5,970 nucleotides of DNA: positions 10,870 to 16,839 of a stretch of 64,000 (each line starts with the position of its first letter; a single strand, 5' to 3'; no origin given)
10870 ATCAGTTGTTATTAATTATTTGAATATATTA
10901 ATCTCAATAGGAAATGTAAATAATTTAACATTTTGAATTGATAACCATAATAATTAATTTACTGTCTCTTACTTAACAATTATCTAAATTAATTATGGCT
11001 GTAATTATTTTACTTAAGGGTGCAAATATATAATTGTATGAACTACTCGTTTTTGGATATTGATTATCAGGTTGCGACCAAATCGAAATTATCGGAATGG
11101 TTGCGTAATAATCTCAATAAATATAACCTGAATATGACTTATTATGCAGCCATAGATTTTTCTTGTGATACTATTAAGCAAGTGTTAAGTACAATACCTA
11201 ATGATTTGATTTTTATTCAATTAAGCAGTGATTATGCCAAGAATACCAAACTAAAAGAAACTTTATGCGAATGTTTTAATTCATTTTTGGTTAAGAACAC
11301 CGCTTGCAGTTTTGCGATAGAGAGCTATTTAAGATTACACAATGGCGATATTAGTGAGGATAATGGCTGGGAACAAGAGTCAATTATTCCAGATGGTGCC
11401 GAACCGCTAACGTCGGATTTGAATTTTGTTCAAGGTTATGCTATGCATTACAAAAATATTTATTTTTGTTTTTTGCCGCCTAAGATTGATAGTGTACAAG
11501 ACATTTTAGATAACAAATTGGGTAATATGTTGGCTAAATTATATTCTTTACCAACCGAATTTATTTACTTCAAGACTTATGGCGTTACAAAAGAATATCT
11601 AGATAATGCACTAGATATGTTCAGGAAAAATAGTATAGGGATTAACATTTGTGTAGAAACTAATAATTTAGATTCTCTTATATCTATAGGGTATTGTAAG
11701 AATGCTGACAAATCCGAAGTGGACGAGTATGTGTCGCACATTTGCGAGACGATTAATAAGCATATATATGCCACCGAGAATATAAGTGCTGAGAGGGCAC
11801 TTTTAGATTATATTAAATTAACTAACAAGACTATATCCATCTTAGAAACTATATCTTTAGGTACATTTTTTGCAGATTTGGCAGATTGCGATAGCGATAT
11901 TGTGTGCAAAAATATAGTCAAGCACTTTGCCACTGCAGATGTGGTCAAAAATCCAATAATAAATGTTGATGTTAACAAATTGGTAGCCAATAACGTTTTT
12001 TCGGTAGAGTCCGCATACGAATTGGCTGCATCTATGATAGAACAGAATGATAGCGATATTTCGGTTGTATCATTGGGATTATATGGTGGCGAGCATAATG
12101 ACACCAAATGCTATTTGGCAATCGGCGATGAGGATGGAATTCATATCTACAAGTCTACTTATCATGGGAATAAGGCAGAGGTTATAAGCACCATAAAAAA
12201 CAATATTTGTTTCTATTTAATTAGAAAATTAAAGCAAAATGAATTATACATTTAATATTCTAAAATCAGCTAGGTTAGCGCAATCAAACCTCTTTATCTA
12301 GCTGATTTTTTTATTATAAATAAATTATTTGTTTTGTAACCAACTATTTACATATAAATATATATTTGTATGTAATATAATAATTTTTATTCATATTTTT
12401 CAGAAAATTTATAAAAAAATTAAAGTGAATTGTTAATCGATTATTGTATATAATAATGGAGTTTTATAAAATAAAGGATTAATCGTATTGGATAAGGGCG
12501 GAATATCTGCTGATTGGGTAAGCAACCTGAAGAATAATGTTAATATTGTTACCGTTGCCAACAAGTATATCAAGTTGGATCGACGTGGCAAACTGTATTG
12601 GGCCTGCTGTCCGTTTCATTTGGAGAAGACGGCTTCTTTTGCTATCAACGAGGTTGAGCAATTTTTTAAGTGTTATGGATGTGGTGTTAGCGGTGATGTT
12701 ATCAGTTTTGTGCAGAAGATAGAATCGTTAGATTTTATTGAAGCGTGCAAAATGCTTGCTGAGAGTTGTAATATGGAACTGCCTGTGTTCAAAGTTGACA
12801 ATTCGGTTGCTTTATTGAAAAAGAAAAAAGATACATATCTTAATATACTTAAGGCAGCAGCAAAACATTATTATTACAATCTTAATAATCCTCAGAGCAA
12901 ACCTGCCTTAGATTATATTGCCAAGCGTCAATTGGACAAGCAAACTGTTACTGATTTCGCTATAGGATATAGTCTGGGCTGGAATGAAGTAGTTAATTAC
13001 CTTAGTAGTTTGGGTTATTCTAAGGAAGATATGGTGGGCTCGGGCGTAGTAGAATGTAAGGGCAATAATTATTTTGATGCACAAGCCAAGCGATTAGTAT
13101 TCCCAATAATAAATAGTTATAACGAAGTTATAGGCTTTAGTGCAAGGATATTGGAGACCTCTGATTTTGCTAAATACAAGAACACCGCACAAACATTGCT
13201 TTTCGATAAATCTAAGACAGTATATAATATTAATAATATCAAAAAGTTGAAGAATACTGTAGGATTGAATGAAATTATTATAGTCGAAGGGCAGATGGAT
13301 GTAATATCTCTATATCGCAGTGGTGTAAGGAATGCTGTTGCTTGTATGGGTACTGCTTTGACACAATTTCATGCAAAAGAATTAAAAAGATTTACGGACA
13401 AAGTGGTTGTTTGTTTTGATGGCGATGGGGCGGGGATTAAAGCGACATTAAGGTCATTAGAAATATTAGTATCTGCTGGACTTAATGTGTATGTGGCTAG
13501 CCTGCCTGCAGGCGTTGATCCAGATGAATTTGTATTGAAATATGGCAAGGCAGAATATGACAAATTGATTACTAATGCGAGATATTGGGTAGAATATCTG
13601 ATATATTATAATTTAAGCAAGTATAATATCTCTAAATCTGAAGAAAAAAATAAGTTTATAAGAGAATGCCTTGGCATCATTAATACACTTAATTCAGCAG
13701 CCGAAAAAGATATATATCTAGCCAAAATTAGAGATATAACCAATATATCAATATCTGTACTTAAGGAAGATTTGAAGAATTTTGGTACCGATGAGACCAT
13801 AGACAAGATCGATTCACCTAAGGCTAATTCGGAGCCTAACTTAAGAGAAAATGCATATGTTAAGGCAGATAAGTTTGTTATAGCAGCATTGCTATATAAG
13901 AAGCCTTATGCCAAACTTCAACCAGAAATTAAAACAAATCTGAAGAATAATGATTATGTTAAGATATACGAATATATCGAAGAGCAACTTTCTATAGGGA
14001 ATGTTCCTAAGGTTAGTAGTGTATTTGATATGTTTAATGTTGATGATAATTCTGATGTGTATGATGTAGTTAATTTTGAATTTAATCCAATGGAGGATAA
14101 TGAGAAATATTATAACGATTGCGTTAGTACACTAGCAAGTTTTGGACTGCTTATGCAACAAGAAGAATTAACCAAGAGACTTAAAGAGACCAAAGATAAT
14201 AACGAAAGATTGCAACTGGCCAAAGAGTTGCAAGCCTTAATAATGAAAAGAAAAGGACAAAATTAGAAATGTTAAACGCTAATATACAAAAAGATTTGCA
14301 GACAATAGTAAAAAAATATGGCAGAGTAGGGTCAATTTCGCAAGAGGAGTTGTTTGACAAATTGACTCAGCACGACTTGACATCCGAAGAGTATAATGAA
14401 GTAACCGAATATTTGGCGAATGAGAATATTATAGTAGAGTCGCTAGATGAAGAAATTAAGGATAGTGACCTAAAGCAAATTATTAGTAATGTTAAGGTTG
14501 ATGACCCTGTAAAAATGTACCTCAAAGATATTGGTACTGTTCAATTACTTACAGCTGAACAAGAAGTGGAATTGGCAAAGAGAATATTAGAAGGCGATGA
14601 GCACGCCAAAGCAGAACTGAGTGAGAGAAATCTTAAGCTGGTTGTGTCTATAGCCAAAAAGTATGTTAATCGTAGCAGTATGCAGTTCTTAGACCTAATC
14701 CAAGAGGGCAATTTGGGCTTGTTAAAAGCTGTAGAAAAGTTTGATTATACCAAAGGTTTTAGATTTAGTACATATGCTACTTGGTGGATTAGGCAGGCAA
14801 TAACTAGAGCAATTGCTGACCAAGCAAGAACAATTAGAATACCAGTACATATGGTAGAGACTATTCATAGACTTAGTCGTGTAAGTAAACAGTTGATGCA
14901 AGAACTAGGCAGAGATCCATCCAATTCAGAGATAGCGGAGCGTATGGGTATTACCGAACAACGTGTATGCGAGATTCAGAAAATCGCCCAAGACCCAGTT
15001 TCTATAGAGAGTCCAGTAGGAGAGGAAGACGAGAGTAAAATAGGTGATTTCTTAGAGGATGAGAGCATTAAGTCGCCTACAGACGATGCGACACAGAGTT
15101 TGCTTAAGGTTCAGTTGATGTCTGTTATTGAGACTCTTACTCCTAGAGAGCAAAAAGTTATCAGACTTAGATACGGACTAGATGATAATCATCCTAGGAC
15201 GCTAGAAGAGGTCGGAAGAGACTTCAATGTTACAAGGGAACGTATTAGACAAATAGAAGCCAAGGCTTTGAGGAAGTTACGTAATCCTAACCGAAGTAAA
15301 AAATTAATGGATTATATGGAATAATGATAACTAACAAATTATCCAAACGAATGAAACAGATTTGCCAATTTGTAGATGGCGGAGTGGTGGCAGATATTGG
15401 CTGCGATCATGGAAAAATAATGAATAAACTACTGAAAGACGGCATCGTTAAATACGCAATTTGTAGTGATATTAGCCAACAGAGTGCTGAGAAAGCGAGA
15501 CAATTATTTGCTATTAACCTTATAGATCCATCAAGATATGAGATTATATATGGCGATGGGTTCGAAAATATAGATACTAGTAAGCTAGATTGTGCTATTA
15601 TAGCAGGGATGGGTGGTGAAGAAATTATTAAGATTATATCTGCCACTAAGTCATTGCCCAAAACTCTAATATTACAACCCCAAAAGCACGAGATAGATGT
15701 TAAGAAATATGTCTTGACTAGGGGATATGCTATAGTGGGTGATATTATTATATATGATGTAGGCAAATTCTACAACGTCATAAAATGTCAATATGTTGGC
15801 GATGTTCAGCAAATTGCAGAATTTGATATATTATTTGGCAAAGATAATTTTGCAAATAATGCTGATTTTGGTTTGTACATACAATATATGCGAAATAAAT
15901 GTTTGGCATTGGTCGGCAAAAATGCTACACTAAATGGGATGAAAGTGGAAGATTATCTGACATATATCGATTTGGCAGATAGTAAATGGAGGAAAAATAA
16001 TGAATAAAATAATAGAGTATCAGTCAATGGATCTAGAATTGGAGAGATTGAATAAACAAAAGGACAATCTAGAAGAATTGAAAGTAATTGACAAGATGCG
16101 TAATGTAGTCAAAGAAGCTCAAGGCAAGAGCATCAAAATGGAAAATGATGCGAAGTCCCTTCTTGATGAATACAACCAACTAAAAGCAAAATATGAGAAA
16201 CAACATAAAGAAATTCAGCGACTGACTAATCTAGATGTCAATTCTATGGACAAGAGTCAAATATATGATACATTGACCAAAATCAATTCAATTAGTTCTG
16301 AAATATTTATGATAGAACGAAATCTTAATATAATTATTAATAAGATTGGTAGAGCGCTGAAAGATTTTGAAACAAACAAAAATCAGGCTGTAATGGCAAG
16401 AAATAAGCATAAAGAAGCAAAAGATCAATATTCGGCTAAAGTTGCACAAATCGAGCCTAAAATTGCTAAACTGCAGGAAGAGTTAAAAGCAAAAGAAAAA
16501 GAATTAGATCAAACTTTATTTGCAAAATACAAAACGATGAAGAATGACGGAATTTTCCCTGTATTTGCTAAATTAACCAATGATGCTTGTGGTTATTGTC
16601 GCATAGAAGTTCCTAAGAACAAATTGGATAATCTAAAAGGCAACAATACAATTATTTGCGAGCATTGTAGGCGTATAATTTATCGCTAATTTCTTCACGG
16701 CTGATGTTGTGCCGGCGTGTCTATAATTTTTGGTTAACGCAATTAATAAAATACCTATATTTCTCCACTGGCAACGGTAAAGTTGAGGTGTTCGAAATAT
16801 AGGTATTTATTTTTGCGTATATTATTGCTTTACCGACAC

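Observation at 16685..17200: Unclassified G+C-enriched multi-helix RNA-like element of about 450 nt after the zinc-ribbon gene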

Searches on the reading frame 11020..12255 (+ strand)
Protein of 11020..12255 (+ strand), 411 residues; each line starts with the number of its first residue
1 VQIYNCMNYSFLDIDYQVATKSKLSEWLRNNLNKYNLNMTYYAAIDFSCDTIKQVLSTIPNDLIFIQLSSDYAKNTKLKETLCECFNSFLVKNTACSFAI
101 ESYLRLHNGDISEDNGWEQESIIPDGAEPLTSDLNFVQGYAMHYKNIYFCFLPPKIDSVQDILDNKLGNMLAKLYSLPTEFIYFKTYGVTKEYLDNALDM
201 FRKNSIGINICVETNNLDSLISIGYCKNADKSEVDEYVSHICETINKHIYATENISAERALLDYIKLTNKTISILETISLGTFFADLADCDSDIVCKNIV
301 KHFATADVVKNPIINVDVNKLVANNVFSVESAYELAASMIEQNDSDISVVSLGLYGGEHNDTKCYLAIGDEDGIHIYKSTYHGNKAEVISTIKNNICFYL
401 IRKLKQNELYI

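Call 42: search_protein_families(library=pfam, proteins=[window:11020-12255:+], max_evalue=0.001)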
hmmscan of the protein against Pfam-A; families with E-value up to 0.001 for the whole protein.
window:11020-12255:+ (411 aa): 1 family
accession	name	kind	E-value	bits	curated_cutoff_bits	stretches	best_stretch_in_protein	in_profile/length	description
PF02464.23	CinA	-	0.00087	19.4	23.5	0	258-392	5-143/155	Competence-damaged protein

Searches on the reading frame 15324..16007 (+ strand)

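Call 42: search_protein_families(library=pfam, proteins=[window:15324-16007:+], max_evalue=0.001)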
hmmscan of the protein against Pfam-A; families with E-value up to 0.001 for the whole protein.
window:15324-16007:+ (227 aa): 2 families
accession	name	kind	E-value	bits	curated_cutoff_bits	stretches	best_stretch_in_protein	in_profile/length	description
PF12847.13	Methyltransf_18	-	2e-36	125.7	27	1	6-153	1-151/151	Methyltransferase domain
PF04816.18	TrmK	-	3.3e-28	99.1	27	1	22-193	1-174/205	tRNA (adenine(22)-N(1))-methyltransferase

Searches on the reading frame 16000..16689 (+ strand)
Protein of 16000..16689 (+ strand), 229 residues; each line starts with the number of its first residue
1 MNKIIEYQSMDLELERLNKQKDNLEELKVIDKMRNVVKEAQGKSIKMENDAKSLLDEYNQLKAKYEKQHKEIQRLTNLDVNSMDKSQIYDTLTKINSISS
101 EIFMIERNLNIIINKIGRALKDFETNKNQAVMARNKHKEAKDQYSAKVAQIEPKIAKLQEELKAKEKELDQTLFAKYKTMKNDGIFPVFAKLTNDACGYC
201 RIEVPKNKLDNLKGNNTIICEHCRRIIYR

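Call 12: find_homologous_proteins(query=window:16000-16686:+, max_evalue=0.00001)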
Query window:16000-16686:+ (229 aa): 31 proteins with E <= 0.00001 among 1884 candidates.
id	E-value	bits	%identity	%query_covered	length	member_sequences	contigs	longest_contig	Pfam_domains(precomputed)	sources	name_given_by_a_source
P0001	4.0e-134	463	100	96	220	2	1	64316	PF02591.21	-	-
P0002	9.5e-93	328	65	99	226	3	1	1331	PF02591.21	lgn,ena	-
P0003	1.8e-90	320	64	100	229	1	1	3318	PF02591.21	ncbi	-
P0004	5.1e-90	319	65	100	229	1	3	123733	PF02591.21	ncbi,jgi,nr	ncbi:MAG: hypothetical protein E7361_01425 [Clostridiales bacterium]|nr:hypothetical protein [Clostr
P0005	7.3e-90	318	66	100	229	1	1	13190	PF02591.21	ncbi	-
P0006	9.0e-87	308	65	100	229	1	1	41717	-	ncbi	-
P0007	1.1e-86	308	62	100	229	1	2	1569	PF02591.21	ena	-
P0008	4.6e-84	299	62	100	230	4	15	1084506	PF02591.21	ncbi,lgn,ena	-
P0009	1.4e-82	295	61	100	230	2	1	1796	PF02591.21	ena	-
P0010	8.3e-80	285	59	100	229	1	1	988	PF02591.21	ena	-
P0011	1.3e-79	285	59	100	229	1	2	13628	PF02591.21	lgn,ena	-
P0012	5.0e-75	270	61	100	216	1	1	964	-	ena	-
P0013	1.4e-62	229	49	100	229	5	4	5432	PF02591.21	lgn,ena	-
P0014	4.7e-61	224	48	100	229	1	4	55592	PF02591.21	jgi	-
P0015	6.0e-61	224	47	100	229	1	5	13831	PF02591.21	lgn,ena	-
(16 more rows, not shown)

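Call 14: find_related_loci(query=A1, collection=genome_contigs, flank=3000)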
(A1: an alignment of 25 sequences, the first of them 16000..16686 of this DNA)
Query A1 (229 aa) in genome_contigs; peptide patterns used: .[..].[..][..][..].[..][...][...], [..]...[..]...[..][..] (x = any residue, [..] = any of these).
58 stretches matched a pattern; 28 encode a relative of the query (tblastn E <= 1e-3); 28 distinct loci.
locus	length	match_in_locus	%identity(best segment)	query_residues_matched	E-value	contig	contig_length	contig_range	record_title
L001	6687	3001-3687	66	1-229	6e-100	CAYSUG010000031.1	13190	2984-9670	MAG TPA_asm: uncultured Christensenella sp. isolate SRP315200_co1_79 genome assembly, contig: NODE_9957_length_13190_cov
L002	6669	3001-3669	65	1-223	4e-96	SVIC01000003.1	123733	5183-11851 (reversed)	MAG: Clostridiales bacterium isolate SIG400 NODE_3339_length_123733_cov_1.791733, whole genome shotgun sequence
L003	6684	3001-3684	62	1-228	3e-93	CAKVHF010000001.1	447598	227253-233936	MAG: uncultured Clostridia bacterium isolate REFINED_METABAT215_TOP10_CONTIGS_1500_ASSEMBLY_K77_MERGED__Hadza_MoBio_hadz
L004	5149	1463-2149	53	1-229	3e-83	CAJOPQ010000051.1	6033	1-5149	uncultured Clostridia bacterium isolate Rumen_Coassembly_mag_626 genome assembly, contig: k87_6427473, whole genome shot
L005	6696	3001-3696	51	1-227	1e-67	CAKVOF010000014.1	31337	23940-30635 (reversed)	MAG: uncultured Clostridia bacterium isolate REFINED_METABAT215_TOP10_CONTIGS_1500_ASSEMBLY_K77_MERGED__Hadza_MoBio_hadz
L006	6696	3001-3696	51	1-227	2e-67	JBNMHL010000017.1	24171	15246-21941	MAG: Clostridiales bacterium isolate CM_BacUBA326.123 k141_98101_length_24171_cov_24.7229, whole genome shotgun sequence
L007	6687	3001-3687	41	1-229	4e-61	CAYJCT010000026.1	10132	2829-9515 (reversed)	MAG TPA_asm: uncultured Christensenella sp. isolate ERP122455_co2_205 genome assembly, contig: NODE_1864_length_10132_co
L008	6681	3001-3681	45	1-227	2e-57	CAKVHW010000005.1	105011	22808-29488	MAG: uncultured Clostridia bacterium isolate REFINED_METABAT215_TOP10_CONTIGS_1500_ASSEMBLY_K77_MERGED__Nepal_MoBio_Fibe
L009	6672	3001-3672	42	1-228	9e-57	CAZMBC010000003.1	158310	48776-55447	MAG TPA_asm: uncultured Christensenella sp. isolate binchicken_co370_262 genome assembly, contig: NODE_121_length_158310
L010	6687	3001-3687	42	1-229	1e-54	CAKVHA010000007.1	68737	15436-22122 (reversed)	MAG: uncultured Clostridia bacterium isolate REFINED_METABAT215_TOP10_CONTIGS_1500_ASSEMBLY_K77_MERGED__Hadza_MoBio_hadz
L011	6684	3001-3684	40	1-228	2e-52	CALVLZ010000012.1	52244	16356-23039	MAG: uncultured Clostridia bacterium isolate E30__bin235 genome assembly, contig: E30__k127_476248, whole genome shotgun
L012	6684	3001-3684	40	1-229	4e-52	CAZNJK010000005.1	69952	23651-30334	MAG TPA_asm: uncultured Christensenella sp. isolate SRP225648_co1_73 genome assembly, contig: NODE_590_length_69952_cov_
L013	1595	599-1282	39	1-228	2e-52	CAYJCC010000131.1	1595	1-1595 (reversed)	MAG TPA_asm: uncultured Lachnospiraceae bacterium isolate ERP122455_co1_201 genome assembly, contig: NODE_49467_length_1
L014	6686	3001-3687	31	1-229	4e-39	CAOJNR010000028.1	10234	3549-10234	MAG TPA_asm: uncultured Clostridia bacterium isolate SRR15730521_bin.4_metawrap_v1.3_MAG genome assembly, contig: NODE.3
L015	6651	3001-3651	37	4-227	3e-37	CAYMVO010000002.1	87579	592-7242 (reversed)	MAG TPA_asm: uncultured Lachnospiraceae bacterium isolate binchicken_co354_82 genome assembly, contig: NODE_132_length_8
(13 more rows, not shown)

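Call 31: find_encoding_contigs(protein=P0001, flank=4000, max_places=6)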
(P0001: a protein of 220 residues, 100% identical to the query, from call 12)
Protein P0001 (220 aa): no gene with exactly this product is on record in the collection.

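Call 42: search_protein_families(library=pfam, proteins=[window:16000-16689:+], max_evalue=0.001)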
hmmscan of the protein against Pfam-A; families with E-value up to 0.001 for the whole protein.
window:16000-16689:+ (229 aa): 2 families
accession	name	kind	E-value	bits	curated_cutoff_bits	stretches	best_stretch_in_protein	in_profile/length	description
PF02591.20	Zn_ribbon_9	-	1.1e-05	25.8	29.1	1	196-227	1-33/33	C4-type zinc ribbon domain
PF06160.17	EzrA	-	0.00059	18.7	39.6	1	11-171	24-179/557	Septation ring formation regulator, EzrA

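Call 85: find_encoding_contigs(protein=P0006, flank=4000, max_places=3)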
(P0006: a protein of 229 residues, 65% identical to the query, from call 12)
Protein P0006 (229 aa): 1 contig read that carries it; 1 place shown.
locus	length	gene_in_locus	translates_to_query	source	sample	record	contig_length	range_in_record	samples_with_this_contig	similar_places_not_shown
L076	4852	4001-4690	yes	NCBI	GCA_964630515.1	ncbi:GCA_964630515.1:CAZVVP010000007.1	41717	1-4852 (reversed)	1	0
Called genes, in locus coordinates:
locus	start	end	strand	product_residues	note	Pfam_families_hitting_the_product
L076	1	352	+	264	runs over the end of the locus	PF23023:Anti-Pycsar_Apyc1 (weak), PF00753:Lactamase_B, PF16661:Lactamase_B_6 (faint), PF12706:Lactamase_B_2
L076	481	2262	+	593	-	PF01807:Zn_ribbon_DnaG, PF08275:DNAG_N, PF01751:Toprim, PF13155:Toprim_2, PF13362:Toprim_3, PF13662:Toprim_4, PF10410:DnaB_bind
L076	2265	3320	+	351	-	PF00140:Sigma70_r1_2, PF04542:Sigma70_r2, PF04539:Sigma70_r3, PF04545:Sigma70_r4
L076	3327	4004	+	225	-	PF12847:Methyltransf_18, PF04816:TrmK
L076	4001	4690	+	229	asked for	-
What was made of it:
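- In L076 the contig ends 162 nt after the gene (call 85).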

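Call 86: find_encoding_contigs(protein=P0003, flank=4000, max_places=3)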
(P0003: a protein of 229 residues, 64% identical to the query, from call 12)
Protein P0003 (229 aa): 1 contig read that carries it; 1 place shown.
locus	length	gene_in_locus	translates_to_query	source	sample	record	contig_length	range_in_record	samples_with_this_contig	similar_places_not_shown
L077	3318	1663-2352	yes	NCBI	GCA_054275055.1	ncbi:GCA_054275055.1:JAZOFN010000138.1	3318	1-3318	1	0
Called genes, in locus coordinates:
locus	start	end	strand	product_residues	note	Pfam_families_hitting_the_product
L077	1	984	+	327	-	?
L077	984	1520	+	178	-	PF12847:Methyltransf_18, PF04816:TrmK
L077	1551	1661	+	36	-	-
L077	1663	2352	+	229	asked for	PF02591:Zn_ribbon_9 (weak)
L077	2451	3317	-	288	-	?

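Call 87: find_encoding_contigs(protein=P0011, flank=4000, max_places=3)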
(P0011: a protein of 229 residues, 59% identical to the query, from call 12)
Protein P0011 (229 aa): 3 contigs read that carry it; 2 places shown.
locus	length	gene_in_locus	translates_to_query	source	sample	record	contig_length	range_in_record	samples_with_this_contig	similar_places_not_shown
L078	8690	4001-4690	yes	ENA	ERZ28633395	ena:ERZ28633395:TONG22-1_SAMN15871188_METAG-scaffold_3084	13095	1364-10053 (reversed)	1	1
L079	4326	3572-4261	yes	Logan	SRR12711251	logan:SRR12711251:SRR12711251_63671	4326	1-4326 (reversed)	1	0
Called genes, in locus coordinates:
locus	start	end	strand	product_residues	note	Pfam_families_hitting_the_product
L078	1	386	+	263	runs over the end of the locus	PF23023:Anti-Pycsar_Apyc1, PF00753:Lactamase_B, PF16661:Lactamase_B_6 (faint), PF12706:Lactamase_B_2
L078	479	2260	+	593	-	PF01807:Zn_ribbon_DnaG, PF08275:DNAG_N, PF01751:Toprim, PF13155:Toprim_2, PF13362:Toprim_3 (weak), PF13662:Toprim_4, PF10410:DnaB_bind (weak)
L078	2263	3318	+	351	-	PF00140:Sigma70_r1_2, PF04542:Sigma70_r2, PF04539:Sigma70_r3, PF04545:Sigma70_r4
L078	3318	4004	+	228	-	PF12847:Methyltransf_18, PF04816:TrmK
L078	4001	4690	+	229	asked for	PF02591:Zn_ribbon_9 (weak)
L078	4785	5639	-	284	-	-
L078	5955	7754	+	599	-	PF00009:GTP_EFTU, PF03144:GTP_EFTU_D2, PF00679:EFG_C, PF06421:LepA_C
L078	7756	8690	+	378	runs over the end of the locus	PF04055:Radical_SAM, PF06969:HemN_C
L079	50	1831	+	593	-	PF01807:Zn_ribbon_DnaG, PF08275:DNAG_N, PF01751:Toprim, PF13155:Toprim_2, PF13362:Toprim_3 (weak), PF13662:Toprim_4, PF10410:DnaB_bind (weak)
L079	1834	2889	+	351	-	PF00140:Sigma70_r1_2, PF04542:Sigma70_r2, PF04539:Sigma70_r3, PF04545:Sigma70_r4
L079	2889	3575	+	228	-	PF12847:Methyltransf_18, PF04816:TrmK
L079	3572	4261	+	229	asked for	PF02591:Zn_ribbon_9 (weak)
